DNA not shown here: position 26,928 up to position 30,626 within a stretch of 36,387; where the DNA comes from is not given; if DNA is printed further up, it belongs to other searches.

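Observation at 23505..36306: Three translationally coupled giant TIG/NHL/Fn3 surface lipoproteins followed by a 7TMR-DISM sensor kinase and a degenerate receiver-kinase protein: candidate regulated adhesin / glycan-sensing envelope system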

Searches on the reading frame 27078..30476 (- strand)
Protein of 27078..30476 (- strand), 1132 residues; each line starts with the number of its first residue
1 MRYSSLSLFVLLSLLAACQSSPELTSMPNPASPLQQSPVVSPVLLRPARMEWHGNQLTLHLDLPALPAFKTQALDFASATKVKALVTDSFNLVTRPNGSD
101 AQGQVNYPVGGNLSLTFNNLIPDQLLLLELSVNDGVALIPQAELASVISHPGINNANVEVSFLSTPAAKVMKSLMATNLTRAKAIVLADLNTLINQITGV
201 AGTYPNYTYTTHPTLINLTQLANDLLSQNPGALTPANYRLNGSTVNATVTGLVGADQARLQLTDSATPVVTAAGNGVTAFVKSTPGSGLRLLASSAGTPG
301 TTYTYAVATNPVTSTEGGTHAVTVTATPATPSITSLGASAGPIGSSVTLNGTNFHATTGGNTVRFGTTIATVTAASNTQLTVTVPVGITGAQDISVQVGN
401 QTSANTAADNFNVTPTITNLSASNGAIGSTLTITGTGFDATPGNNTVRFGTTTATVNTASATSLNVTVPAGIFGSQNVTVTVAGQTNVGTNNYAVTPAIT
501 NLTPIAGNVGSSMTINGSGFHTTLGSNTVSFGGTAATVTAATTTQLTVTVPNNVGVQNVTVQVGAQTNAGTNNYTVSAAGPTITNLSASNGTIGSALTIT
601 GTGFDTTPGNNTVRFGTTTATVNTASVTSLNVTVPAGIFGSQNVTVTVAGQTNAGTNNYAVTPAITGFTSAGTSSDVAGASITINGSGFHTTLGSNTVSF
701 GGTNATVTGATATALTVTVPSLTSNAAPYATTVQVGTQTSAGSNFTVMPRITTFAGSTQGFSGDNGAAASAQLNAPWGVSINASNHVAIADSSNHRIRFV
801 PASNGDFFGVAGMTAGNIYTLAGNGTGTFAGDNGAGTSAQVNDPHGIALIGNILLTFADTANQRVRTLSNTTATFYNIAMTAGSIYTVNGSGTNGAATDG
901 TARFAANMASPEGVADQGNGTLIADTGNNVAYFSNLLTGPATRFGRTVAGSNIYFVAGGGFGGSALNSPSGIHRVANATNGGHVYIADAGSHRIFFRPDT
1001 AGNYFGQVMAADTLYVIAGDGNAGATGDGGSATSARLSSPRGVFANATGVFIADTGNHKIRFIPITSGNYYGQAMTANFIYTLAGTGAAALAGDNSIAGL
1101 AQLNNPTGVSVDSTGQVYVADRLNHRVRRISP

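Call 5: search_protein_families(library=pfam, proteins=[window:27078-30476:-], max_evalue=0.01)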
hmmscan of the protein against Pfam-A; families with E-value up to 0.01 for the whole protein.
window:27078-30476:- (1132 aa): 5 families
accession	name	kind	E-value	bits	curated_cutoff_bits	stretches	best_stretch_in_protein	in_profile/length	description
PF01833.30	TIG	-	2.6e-45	152.7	20.9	5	415-493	1-80/84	IPT/TIG domain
PF01436.27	NHL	-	2.8e-21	74.9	20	2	1103-1128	1-26/28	NHL repeat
PF25021.1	TEN_NHL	-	1.9e-14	53.9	27.1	1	980-1057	82-162/357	Teneurin NHL domain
PF20144.5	TIG_SUH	-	3.2e-08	34.1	24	0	415-470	2-54/94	TIG domain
PF06776.18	IalB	-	0.00068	20.2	22.1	0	357-404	23-70/131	Invasion associated locus B (IalB) protein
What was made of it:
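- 27078..30476 (-): P3: a 1132-aa lipoprotein (Cys18). Residues 48-330 form two Fn3/Ig-like sandwiches with a helical insert, residues 331-750 are five TIG repeats, and residues 750-1132 are an NHL beta-propeller. Its ATG overlaps the P2 stop (TAATG). Pfam TIG 152.7 bits and NHL 74.9 bits (call 5).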

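Call 6: search_protein_families(library=ncbifam, proteins=[window:27078-30476:-], max_evalue=0.01)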
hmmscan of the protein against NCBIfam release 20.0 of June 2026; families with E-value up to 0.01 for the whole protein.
window:27078-30476:- (1132 aa): 3 families
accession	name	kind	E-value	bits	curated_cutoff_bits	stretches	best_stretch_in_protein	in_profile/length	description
NF058597.1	CoaZ_rpt_PGGG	domain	1.7e-18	66.4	30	4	330-412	2-87/88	choice-of-anchor Z repeating domain-containing protein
NF047769.1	LIC10067_lipo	equivalog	7.1e-09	35.2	200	0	496-561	48-110/239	LIC10067 family putative lipoprotein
TIGR03437.1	Soli_cterm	paralog_domain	0.0018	18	29.05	1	511-589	28-107/225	Solibacter uncharacterized C-terminal domain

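Call 9: find_encoding_contigs(protein=window:27078-30476:-, flank=10000, max_places=6)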
Protein window:27078-30476:- (1132 aa): no gene with exactly this product is on record in the collection.

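Call 10: find_homologous_proteins(query=window:27078-30476:-)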
Query window:27078-30476:- (1132 aa): 315 proteins with E <= 0.001 among 8000 candidates; the best 120 are listed.
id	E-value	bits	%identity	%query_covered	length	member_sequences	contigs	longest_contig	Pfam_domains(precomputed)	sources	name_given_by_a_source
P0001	0.0e+0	2350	100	100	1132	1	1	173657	PF01833.31,PF01436.28,PF25021.2,PF20144.6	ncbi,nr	ncbi:MAG: IPT/TIG domain-containing protein [Candidatus Sericytochromatia bacterium]|nr:IPT/TIG doma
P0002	0.0e+0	1104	97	49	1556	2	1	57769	PF01833.31,PF01436.28,PF25021.2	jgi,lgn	jgi:hypothetical protein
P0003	2.8e-234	799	40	44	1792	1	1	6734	PF13585.13,PF01833.31,PF23607.2,PF00235.26,PF20144.6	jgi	jgi:hypothetical protein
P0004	8.7e-220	751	54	66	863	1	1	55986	PF24328.3,PF01833.31,PF20144.6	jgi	jgi:hypothetical protein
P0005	1.9e-209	717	45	41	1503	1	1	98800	PF24328.3,PF01833.31,PF20144.6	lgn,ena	-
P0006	7.2e-196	672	51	64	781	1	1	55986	PF01833.31,PF20144.6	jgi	jgi:hypothetical protein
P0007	1.2e-181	625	44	63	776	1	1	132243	PF01833.31,PF20144.6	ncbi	ncbi:MAG: IPT/TIG domain-containing protein [Candidatus Sericytochromatia bacterium]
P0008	1.3e-179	618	48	64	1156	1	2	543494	PF24328.3,PF01833.31,PF25852.1,PF20144.6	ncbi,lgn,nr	ncbi:MAG: IPT/TIG domain-containing protein [Candidatus Sericytochromatia bacterium]|nr:IPT/TIG doma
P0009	6.3e-170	586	56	49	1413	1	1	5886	PF01833.31,PF01436.28,PF25021.2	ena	-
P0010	1.2e-166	575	47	62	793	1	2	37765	PF24328.3,PF01833.31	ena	-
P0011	2.2e-162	561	49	63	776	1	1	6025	PF01833.31,PF20144.6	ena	-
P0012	4.8e-159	550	48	63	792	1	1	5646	PF24328.3,PF01833.31,PF20144.6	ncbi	-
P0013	1.9e-147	511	40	66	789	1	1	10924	PF24328.3,PF01833.31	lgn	-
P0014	9.2e-147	509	43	61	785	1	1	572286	PF24328.3,PF01833.31,PF20144.6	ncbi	ncbi:MAG: beta strand repeat-containing protein [Candidatus Sericytochromatia bacterium]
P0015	4.8e-140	487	43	64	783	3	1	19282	PF01833.31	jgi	jgi:hypothetical protein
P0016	7.2e-137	476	46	64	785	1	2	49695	PF24328.3,PF01833.31,PF27624.1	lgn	-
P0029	4.3e-124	434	43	61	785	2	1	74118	PF01833.31,PF20144.6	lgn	-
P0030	4.6e-122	427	40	64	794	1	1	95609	PF01833.31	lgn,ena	-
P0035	6.5e-110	387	59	34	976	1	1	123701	PF01833.31,PF01436.28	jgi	jgi:hypothetical protein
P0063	1.7e-66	243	37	42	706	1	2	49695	PF24328.3,PF01833.31,PF13620.13,PF20144.6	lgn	-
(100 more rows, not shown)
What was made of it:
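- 27078..30476 (-): 100% identical to NCBI MAG protein P0001 (call 10).
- Tried and rejected: An exact look-up of P3 found nothing (call 9), although P0001 is identical (call 10).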

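Call 12: find_encoding_contigs(protein=P0002, flank=10000, max_places=4)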
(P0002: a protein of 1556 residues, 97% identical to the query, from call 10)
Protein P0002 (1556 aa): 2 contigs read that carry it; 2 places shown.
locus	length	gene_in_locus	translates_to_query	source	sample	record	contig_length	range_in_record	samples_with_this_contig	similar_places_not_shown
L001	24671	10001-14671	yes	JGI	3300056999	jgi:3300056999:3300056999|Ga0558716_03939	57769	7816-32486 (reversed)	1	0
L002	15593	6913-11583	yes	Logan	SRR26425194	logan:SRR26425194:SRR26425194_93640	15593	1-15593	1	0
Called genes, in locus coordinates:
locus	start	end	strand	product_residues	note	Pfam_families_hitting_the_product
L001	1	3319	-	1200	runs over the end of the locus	-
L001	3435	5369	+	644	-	PF13432:TPR_16, PF00515:TPR_1, PF07719:TPR_2, PF13414:TPR_11, PF13424:TPR_12, PF14559:TPR_19, PF14559:TPR_19, PF13844:Glyco_transf_41, +18 more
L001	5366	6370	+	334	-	PF12146:Hydrolase_4, PF00561:Abhydrolase_1, PF12697:Abhydrolase_6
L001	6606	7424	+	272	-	PF01790:LGT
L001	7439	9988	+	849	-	PF01436:NHL (faint)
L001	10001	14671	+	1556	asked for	PF01833:TIG, PF25021:TEN_NHL (faint), PF01436:NHL (weak)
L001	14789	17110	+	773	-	PF07695:7TMR-DISM_7TM, PF02518:HATPase_c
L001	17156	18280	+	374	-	PF00072:Response_reg, PF02518:HATPase_c (weak)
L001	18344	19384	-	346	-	PF00355:Rieske, PF03358:FMN_red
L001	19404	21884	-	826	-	PF00515:TPR_1 (faint), PF14559:TPR_19 (weak), PF13424:TPR_12 (weak), PF13428:TPR_14 (weak), PF14559:TPR_19 (weak), PF07719:TPR_2 (weak), PF13414:TPR_11 (weak), PF13844:Glyco_transf_41, +5 more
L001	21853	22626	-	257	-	PF00753:Lactamase_B, PF16123:HAGH_C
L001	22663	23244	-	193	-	-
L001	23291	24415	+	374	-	-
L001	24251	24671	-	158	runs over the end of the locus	PF04073:tRNA_edit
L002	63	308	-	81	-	-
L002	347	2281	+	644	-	PF13432:TPR_16, PF00515:TPR_1, PF07719:TPR_2, PF13414:TPR_11, PF13424:TPR_12, PF14559:TPR_19, PF14559:TPR_19, PF13844:Glyco_transf_41, +18 more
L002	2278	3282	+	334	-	PF12146:Hydrolase_4, PF00561:Abhydrolase_1, PF12697:Abhydrolase_6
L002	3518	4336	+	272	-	PF01790:LGT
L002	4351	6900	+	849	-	PF01436:NHL (faint)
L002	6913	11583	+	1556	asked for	PF01833:TIG, PF25021:TEN_NHL (faint), PF01436:NHL (weak)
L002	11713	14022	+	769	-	PF07695:7TMR-DISM_7TM, PF02518:HATPase_c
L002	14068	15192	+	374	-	PF00072:Response_reg, PF02518:HATPase_c (weak)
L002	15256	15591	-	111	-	?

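Call 22: find_encoding_contigs(protein=P0035, flank=10000, max_places=3)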
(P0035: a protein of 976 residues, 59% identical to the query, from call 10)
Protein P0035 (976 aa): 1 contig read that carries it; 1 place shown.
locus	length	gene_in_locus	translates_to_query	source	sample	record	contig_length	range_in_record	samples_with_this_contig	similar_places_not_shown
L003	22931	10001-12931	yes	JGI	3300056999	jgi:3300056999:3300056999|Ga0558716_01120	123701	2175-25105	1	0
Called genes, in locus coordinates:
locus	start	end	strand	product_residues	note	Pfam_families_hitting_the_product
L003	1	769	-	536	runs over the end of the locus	PF00501:AMP-binding, PF23562:AMP-binding_C_3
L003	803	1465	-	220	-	PF02482:Ribosomal_S30AE, PF16321:Ribosom_S30AE_C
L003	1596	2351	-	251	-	PF10988:DUF2807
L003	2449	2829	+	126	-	PF00392:GntR, PF13412:HTH_24 (faint)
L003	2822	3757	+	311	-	PF00005:ABC_tran, PF13304:AAA_21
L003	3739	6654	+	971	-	-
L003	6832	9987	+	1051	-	-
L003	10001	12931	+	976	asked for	PF01833:TIG, PF01436:NHL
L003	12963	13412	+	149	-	PF01436:NHL (faint), PF25021:TEN_NHL (weak)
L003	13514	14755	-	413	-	PF04286:DUF445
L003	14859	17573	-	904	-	-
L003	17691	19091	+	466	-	PF00989:PAS, PF13426:PAS_9, PF00989:PAS, PF08448:PAS_4, PF08447:PAS_3, PF13426:PAS_9, PF07568:HisKA_2, PF02518:HATPase_c, +2 more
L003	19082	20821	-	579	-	PF03065:Glyco_hydro_57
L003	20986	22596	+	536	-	-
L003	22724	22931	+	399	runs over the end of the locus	-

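Call 23: find_encoding_contigs(protein=P0004, flank=10000, max_places=3)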
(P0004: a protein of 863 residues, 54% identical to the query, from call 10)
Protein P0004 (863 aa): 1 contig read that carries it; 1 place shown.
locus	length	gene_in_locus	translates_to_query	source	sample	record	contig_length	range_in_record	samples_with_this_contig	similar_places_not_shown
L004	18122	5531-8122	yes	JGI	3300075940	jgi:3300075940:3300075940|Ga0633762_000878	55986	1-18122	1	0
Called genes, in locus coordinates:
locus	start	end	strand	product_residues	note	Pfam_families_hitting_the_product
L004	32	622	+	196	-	-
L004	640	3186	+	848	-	PF01833:TIG, PF20144:TIG_SUH (faint), PF24328:DUF7498 (faint), PF01833:TIG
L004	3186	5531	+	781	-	PF01833:TIG, PF20144:TIG_SUH (faint), PF01833:TIG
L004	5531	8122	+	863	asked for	PF24328:DUF7498 (faint), PF01833:TIG, PF20144:TIG_SUH (faint), PF01833:TIG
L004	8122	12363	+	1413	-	-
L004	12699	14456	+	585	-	PF00437:T2SSE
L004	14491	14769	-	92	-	PF13443:HTH_26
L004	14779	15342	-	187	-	-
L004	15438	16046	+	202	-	-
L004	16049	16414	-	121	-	-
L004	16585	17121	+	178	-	PF19502:DUF6036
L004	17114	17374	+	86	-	-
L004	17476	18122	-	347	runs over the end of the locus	PF11805:DUF3326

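Call 64: find_encoding_contigs(protein=P0016, flank=10000, max_places=2)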
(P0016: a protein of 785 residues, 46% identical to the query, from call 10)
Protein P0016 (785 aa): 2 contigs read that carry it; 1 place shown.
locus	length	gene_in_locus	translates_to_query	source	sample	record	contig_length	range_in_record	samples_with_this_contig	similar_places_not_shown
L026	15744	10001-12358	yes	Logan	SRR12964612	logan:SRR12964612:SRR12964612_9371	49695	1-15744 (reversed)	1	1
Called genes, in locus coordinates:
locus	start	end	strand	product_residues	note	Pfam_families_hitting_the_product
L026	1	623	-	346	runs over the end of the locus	PF00072:Response_reg, PF02518:HATPase_c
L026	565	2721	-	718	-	PF07695:7TMR-DISM_7TM, PF02518:HATPase_c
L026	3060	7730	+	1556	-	PF01833:TIG (weak), PF20144:TIG_SUH (faint), PF01833:TIG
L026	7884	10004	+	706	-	PF13620:CarboxypepD_reg (weak), PF01833:TIG, PF20144:TIG_SUH (faint), PF24328:DUF7498 (faint), PF01833:TIG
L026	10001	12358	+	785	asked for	PF24328:DUF7498 (faint), PF01833:TIG, PF27624:Porph_assoc (faint), PF01833:TIG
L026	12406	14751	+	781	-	PF01833:TIG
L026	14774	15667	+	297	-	-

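Call 65: find_encoding_contigs(protein=P0030, flank=10000, max_places=2)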
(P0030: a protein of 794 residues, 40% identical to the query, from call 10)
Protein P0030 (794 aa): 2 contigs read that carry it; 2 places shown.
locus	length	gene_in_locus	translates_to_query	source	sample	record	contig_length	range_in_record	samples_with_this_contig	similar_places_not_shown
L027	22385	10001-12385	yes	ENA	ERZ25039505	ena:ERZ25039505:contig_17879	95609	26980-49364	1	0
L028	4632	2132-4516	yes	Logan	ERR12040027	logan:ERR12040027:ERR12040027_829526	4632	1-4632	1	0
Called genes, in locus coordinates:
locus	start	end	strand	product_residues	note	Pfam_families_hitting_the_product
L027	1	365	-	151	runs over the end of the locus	PF13384:HTH_23 (weak), PF13551:HTH_29, PF13565:HTH_32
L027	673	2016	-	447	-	PF20154:LNT_N (weak), PF00795:CN_hydrolase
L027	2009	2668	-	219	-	-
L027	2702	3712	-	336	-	-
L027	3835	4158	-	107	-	-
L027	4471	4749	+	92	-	-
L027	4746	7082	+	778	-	-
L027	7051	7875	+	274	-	-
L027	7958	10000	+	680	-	PF01833:TIG (weak), PF24328:DUF7498 (faint), PF01833:TIG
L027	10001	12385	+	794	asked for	PF01833:TIG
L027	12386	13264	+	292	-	-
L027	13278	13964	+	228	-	PF00072:Response_reg, PF00486:Trans_reg_C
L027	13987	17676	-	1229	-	PF02518:HATPase_c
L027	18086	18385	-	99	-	PF13359:DDE_Tnp_4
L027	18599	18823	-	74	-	-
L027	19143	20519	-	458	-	PF13384:HTH_23 (weak), PF13518:HTH_28 (weak), PF13551:HTH_29, PF13565:HTH_32, PF00665:rve (weak)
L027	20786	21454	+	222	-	PF12973:Cupin_7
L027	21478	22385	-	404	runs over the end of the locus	PF00149:Metallophos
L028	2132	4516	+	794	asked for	PF01833:TIG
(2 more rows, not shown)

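Call 66: find_encoding_contigs(protein=P0008, flank=10000, max_places=2)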
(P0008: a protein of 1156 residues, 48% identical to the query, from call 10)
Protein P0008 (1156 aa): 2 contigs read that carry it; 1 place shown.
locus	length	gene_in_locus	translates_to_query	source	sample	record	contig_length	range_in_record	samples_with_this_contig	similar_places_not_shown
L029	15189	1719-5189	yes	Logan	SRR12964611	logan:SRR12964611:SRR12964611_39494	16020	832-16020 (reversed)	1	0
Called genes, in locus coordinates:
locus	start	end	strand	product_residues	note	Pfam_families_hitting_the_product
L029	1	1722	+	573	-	?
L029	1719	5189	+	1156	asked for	PF25852:DUF6242_C (faint), PF01833:TIG, PF20144:TIG_SUH (faint), PF24328:DUF7498 (faint), PF01833:TIG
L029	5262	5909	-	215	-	PF00149:Metallophos, PF12850:Metallophos_2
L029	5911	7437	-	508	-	-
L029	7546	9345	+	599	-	-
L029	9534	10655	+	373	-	PF00154:RecA_N, PF06745:ATPase (faint), PF08423:Rad51, PF27531:MT3502_N (weak), PF21096:RecA_C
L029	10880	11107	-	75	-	-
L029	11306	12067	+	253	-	PF01847:VHL (weak)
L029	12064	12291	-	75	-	-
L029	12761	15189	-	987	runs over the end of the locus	PF26549:Tricorn_N (weak), PF07676:PD40, PF26549:Tricorn_N, PF07676:PD40, PF26549:Tricorn_N (weak), PF04389:Peptidase_M28, PF13180:PDZ_2, PF17820:PDZ_6, +3 more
